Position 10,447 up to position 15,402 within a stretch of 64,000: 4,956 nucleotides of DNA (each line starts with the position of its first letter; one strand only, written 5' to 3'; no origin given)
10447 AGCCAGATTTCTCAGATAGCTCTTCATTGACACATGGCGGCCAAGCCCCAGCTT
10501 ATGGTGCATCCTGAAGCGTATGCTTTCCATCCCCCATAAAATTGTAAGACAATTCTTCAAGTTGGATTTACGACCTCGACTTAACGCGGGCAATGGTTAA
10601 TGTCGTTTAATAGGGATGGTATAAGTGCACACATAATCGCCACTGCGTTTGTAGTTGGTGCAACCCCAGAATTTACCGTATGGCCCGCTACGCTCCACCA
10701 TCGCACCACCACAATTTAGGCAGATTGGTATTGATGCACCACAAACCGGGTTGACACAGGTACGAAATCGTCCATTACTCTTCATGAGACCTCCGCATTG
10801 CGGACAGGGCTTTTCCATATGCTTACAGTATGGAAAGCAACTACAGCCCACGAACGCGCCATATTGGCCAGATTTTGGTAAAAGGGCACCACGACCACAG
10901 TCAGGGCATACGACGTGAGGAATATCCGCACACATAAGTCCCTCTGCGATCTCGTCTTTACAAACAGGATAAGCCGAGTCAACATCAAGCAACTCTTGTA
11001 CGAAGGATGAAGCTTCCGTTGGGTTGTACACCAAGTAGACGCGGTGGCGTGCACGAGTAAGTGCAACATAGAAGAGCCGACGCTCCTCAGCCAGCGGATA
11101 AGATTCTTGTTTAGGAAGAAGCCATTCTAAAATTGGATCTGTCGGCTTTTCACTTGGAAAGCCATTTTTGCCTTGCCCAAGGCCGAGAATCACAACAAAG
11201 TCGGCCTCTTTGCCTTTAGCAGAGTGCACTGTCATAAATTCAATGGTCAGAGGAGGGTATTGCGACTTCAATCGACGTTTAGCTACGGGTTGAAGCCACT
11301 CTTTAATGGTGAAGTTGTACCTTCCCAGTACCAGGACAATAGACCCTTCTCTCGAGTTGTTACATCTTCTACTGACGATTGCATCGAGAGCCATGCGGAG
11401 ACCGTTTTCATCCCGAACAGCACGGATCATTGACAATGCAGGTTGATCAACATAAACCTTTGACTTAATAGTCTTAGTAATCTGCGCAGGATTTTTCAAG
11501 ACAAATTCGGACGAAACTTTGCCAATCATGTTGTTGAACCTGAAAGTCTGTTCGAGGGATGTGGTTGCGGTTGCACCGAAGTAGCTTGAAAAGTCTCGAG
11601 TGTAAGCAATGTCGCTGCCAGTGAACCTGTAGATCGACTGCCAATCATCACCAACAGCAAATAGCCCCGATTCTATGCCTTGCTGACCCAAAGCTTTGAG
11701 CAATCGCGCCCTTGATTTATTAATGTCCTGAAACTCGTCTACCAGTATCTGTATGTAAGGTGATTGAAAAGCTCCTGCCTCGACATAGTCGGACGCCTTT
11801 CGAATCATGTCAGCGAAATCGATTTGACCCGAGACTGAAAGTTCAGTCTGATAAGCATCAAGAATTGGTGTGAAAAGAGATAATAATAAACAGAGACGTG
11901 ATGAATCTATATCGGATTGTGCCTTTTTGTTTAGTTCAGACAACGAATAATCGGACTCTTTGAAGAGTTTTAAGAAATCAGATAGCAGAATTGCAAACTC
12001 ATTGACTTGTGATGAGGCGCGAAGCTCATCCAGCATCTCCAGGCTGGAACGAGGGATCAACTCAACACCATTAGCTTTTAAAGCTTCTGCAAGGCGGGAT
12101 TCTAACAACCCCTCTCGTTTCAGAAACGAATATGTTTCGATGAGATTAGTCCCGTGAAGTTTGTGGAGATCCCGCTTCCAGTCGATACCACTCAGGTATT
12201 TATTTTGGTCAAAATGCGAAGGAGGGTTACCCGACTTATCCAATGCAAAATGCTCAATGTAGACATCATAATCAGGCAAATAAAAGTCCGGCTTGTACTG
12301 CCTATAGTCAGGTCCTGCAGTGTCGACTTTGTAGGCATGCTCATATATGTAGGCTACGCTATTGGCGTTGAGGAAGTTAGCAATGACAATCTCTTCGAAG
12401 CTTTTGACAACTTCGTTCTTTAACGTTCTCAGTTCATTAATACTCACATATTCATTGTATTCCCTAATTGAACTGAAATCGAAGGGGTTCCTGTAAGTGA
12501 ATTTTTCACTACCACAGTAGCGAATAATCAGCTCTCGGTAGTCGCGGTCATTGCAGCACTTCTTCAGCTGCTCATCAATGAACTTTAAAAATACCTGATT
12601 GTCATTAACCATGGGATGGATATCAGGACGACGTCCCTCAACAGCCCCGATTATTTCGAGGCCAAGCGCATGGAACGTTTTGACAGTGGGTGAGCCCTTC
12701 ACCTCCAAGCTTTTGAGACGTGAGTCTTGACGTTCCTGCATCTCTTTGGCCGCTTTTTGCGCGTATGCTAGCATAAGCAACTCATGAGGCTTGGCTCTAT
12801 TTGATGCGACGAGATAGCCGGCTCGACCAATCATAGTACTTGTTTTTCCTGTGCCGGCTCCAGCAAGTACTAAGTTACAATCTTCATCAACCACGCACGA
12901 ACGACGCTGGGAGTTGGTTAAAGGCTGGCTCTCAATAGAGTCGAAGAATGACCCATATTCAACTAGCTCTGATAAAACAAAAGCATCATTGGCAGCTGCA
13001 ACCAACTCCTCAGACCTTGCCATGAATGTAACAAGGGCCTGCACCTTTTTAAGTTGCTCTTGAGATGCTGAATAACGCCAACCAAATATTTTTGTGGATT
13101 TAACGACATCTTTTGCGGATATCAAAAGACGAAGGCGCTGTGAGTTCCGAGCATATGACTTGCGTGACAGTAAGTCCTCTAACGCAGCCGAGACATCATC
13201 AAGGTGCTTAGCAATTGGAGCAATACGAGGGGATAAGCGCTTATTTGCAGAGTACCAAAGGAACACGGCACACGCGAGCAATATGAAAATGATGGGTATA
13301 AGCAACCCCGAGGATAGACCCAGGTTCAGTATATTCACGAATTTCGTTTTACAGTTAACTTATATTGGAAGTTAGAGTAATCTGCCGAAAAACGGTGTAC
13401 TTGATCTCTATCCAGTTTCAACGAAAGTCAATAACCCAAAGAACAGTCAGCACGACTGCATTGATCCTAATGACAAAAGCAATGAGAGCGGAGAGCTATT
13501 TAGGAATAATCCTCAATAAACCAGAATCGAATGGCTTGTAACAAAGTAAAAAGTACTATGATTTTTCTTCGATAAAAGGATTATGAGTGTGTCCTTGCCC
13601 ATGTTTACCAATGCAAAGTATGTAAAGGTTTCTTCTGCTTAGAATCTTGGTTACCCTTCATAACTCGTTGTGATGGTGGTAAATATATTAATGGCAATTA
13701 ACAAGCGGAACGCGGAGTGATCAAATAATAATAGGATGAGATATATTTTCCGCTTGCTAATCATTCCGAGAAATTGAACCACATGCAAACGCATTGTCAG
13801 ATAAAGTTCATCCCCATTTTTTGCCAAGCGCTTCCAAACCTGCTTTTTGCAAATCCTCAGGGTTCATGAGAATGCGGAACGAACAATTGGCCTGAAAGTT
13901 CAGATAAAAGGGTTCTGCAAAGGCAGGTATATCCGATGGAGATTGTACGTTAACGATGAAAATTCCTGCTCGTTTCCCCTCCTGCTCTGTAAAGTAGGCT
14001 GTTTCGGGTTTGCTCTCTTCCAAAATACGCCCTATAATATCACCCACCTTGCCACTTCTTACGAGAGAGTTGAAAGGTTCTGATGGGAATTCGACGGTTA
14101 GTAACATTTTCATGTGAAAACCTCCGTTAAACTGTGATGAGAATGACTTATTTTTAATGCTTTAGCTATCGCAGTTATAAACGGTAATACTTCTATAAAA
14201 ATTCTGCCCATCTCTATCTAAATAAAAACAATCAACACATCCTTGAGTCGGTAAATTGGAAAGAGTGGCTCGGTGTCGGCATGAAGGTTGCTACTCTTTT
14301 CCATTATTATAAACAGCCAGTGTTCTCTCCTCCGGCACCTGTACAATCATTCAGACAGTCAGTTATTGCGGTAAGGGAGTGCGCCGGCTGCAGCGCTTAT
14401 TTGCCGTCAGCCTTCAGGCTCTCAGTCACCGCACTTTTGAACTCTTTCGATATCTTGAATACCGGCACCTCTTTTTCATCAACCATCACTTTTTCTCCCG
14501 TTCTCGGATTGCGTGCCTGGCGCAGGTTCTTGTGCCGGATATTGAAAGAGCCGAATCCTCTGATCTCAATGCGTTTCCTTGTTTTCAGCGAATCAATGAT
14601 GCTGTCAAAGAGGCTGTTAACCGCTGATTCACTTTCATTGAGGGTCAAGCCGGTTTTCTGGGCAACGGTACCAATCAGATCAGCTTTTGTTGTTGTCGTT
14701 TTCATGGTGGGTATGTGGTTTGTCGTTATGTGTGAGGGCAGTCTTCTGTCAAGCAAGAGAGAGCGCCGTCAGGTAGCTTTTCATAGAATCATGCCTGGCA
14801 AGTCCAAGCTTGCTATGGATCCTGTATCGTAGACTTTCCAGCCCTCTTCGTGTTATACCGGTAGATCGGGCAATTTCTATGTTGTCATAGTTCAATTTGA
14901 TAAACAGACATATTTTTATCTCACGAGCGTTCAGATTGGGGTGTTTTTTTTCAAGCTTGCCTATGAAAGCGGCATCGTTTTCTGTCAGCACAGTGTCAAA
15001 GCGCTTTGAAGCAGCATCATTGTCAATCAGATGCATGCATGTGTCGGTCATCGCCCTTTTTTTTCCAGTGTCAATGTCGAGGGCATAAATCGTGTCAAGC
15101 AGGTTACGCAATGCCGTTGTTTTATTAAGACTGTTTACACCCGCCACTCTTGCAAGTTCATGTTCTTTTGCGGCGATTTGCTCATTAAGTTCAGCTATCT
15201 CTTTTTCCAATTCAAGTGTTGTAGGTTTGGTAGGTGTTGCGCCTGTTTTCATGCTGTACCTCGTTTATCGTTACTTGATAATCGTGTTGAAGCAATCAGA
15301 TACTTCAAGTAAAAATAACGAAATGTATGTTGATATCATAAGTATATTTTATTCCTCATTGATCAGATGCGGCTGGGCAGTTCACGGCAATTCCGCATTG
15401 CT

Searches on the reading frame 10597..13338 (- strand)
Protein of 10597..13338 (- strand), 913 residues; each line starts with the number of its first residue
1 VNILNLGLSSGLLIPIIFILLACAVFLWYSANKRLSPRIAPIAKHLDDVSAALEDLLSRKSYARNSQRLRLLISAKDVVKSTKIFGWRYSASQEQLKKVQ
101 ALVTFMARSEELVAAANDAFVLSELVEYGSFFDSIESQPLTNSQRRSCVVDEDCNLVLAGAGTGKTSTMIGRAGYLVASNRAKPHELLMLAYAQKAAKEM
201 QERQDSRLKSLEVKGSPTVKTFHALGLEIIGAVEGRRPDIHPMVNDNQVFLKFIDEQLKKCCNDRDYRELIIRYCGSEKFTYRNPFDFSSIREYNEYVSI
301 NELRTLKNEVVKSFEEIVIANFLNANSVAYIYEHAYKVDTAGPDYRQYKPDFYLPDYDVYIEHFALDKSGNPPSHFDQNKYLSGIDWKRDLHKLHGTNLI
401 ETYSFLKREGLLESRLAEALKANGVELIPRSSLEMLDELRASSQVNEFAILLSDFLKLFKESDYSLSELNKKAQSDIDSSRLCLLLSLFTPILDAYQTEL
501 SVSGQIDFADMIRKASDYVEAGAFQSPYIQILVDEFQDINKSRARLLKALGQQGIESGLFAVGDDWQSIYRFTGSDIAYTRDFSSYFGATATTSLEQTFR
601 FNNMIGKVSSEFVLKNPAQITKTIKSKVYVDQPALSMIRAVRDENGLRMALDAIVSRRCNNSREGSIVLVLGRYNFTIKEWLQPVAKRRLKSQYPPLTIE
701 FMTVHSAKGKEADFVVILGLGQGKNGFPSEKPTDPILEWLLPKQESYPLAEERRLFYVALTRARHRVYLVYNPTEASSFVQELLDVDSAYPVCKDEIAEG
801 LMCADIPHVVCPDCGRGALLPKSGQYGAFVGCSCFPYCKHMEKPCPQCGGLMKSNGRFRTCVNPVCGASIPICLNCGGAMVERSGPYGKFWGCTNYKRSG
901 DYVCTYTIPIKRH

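Call 24: search_protein_families(library=pfam, proteins=[window:10597-13338:-], max_evalue=0.01)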
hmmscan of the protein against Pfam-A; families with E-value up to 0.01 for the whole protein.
window:10597-13338:- (913 aa): 7 families
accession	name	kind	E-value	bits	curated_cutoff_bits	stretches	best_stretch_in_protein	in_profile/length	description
PF00580.27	UvrD-helicase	-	6.4e-41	141.3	23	1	141-585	2-268/271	UvrD/REP helicase N-terminal domain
PF13245.12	AAA_19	-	2.9e-18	66.8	25.1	1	150-572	9-133/134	AAA domain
PF13361.12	UvrD_C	-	6.6e-16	59.1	25.6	1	697-772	285-348/350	UvrD-like helicase C-terminal domain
PF01396.24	Zn_ribbon_Top1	-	1.3e-14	54.1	32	2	810-843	3-35/39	Topoisomerase DNA binding C4 zinc finger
PF13538.12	UvrD_C_2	-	5e-11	42.7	27.4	1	745-770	27-52/52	UvrD-like helicase C-terminal domain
PF13604.12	AAA_30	-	0.00035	20.8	27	1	152-205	17-67/191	AAA domain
PF13087.12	AAA_12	-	0.0011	19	27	1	668-771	112-192/195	AAA domain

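Call 98: search_protein_families(library=padloc, proteins=[window:10597-13338:-], max_evalue=0.001)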
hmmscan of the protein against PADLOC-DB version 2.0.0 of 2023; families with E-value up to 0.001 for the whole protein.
window:10597-13338:- (913 aa): 50 families (the best 25 are shown)
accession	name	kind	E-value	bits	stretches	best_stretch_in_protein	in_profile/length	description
PDLC00117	GajB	-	7.1e-41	138.4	3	491-619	177-307/604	UrvD helicase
PDLC00114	GajB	-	1.1e-39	134.6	3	492-657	175-346/635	UrvD helicase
PDLC00132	GajB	-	3.2e-39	133.1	3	489-631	171-317/625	UrvD helicase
PDLC03802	RTasHel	-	7.4e-39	132.1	3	471-623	130-281/675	DRT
PDLC00107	GajB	-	1.1e-28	98.2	3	523-603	211-288/587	UrvD helicase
PDLC00103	GajB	-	9.7e-26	88.8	3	507-631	192-312/612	UrvD helicase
PDLC00104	GajB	-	6.8e-25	85.8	3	691-780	496-572/574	UrvD helicase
PDLC00130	GajB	-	5.1e-24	82.5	2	502-622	175-299/589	UrvD helicase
PDLC00122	GajB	-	9.1e-24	82.2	2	524-627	159-263/502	UrvD helicase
PDLC00121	GajB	-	4.1e-23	79.7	2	505-582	176-253/565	UrvD helicase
PDLC00127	GajB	-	3e-22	76.9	3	490-621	159-296/594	UrvD helicase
PDLC00123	GajB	-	8.3e-22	75.5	2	526-629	175-274/540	UrvD helicase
PDLC00108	GajB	-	1.1e-21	75.4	2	494-608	20-137/445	UrvD helicase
PDLC00112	GajB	-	5.2e-20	69.6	3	524-611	208-293/581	UrvD helicase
PDLC00110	GajB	-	6.6e-20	69.2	3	157-208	64-115/725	UrvD helicase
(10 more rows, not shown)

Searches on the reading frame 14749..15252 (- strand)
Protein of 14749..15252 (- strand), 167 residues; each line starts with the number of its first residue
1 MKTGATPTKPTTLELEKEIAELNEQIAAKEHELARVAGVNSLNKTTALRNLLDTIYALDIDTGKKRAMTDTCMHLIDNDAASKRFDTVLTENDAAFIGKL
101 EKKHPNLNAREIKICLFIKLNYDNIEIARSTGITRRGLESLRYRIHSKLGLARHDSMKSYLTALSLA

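Call 24: search_protein_families(library=pfam, proteins=[window:14749-15252:-], max_evalue=0.01)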
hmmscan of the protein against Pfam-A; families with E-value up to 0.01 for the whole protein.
window:14749-15252:- (167 aa): 1 family
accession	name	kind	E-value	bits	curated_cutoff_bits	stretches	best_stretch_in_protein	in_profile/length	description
PF16326.10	ABC_tran_CTD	-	0.0071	17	32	0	14-54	12-52/69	ABC transporter C-terminal domain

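Call 98: search_protein_families(library=padloc, proteins=[window:14749-15252:-], max_evalue=0.001)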
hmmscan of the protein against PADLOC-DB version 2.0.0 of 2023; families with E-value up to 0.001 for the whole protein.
window:14749-15252:- (167 aa): 0 families
